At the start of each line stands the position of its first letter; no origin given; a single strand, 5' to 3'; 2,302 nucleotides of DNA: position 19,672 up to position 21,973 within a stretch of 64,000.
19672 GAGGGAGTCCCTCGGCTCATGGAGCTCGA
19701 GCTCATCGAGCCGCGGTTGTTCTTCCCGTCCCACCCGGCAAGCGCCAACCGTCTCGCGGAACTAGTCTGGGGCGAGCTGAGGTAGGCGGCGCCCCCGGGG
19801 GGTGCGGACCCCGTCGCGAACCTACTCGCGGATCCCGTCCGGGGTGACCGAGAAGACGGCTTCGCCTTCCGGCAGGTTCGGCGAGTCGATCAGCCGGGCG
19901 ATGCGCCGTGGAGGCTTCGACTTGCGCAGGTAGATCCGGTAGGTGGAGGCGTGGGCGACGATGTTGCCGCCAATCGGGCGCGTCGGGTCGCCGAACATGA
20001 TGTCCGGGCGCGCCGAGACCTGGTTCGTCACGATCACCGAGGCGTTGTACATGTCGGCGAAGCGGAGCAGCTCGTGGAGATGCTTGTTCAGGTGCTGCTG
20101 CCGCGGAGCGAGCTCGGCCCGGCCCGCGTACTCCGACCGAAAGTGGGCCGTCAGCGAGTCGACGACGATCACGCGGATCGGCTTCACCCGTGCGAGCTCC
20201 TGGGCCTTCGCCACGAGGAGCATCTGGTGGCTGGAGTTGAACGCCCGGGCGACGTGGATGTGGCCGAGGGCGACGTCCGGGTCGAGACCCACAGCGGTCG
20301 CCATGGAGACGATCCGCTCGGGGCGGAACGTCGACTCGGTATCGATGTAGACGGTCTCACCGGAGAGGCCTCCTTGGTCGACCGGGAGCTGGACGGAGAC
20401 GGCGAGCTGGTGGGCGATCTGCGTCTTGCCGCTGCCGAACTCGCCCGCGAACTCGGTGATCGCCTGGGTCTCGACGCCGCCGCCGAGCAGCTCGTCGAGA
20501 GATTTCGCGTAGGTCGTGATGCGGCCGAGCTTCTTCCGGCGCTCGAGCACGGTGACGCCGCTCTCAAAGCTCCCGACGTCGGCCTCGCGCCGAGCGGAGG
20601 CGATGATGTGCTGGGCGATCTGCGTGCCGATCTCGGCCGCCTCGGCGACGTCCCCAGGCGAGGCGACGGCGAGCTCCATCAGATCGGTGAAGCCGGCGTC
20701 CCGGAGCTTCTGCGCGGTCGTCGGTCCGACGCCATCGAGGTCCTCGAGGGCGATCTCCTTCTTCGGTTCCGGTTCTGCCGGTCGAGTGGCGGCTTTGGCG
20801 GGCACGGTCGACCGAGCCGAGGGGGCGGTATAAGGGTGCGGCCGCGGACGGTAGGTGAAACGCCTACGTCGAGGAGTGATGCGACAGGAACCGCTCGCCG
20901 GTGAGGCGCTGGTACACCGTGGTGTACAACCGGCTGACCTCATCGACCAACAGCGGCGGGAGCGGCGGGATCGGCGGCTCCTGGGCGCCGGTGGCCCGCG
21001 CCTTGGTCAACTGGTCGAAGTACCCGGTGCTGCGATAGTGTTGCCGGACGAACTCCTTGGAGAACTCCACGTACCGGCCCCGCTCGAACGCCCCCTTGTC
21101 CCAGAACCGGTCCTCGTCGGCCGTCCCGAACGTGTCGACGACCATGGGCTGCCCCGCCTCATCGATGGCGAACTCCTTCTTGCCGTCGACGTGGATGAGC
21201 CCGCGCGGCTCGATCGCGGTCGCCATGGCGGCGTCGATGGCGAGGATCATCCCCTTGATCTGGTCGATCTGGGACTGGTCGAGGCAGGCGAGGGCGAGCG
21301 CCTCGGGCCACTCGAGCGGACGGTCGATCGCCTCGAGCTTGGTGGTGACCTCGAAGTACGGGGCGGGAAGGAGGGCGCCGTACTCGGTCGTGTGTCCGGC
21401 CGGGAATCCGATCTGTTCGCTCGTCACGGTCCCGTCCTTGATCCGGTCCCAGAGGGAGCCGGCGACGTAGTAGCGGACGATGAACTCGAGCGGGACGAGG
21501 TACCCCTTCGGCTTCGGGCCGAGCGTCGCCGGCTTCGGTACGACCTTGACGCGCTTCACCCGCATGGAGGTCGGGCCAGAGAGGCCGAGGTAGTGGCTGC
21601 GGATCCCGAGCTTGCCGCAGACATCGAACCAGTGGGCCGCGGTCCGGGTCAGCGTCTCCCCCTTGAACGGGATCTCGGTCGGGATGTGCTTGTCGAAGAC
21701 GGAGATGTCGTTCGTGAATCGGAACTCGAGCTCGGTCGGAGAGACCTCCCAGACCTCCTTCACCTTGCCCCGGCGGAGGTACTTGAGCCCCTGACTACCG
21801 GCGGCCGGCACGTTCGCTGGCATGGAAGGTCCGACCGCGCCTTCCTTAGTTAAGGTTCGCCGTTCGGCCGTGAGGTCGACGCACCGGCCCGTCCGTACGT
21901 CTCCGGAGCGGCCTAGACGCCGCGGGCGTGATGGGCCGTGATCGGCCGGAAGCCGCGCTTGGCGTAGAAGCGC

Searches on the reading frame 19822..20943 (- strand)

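Call 9: search_protein_families(library=ncbifam, proteins=[window:19822-20943:-], max_evalue=0.00001)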
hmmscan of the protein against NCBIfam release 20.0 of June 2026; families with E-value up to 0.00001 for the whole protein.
window:19822-20943:- (373 aa): 8 families
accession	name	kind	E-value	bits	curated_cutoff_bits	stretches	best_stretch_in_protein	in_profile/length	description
NF003301.0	PRK04301.1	equivalog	2.5e-147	490.1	259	1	62-372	3-314/316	DNA repair and recombination protein RadA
TIGR02236.1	recomb_radA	equivalog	2.5e-145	483.7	361.15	1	66-372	2-310/311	DNA repair and recombination protein RadA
TIGR02239.1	recomb_RAD51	equivalog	6.7e-89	298.1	478.05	1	70-372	7-312/316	DNA repair protein RAD51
TIGR02238.1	recomb_DMC1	equivalog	4.6e-85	285.5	447.7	1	71-372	8-312/314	meiotic recombinase Dmc1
TIGR02237.1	recomb_radB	equivalog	1.7e-35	122.8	172.4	1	149-371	1-209/210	DNA repair and recombination protein RadB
NF006861.0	PRK09361.1-1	equivalog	1.5e-24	86.9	278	1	142-372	5-228/235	DNA repair and recombination protein RadB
TIGR02012.1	tigrfam_recA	equivalog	3.2e-11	43.1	325.3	1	136-343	30-225/321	recombinase RecA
NF009401.0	PRK12766.1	equivalog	1.5e-07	31.4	239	1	62-127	8-67/238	50S ribosomal protein L32e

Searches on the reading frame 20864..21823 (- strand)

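Call 9: search_protein_families(library=ncbifam, proteins=[window:20864-21823:-], max_evalue=0.00001)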
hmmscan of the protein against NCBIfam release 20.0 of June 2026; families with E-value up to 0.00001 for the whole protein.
window:20864-21823:- (319 aa): 7 families
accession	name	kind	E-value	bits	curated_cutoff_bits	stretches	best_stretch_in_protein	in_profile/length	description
NF010564.0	PRK13959.1-1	subfamily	3.7e-115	384.1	459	1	14-312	2-294/294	phosphoribosylaminoimidazolesuccinocarboxamide synthase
TIGR00081.1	purC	equivalog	3.3e-48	164.5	189.9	1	16-272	8-245/279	phosphoribosylaminoimidazolesuccinocarboxamide synthase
NF010568.0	PRK13961.1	equivalog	2e-34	119.1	251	1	11-311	11-295/297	phosphoribosylaminoimidazolesuccinocarboxamide synthase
NF009251.0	PRK12607.1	equivalog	4.1e-34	117.9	371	1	13-316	16-296/315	phosphoribosylaminoimidazolesuccinocarboxamide synthase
NF010566.0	PRK13959.1-4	equivalog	6.8e-20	71.5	546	1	107-266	119-265/339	phosphoribosylaminoimidazolesuccinocarboxamide synthase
NF010567.0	PRK13960.1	equivalog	1.9e-11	43.4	581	1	185-311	211-344/367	phosphoribosylaminoimidazolesuccinocarboxamide synthase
TIGR02735.1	purC_vibrio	equivalog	6.6e-10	38.3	394.2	1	186-311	211-343/365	phosphoribosylaminoimidazolesuccinocarboxamide synthase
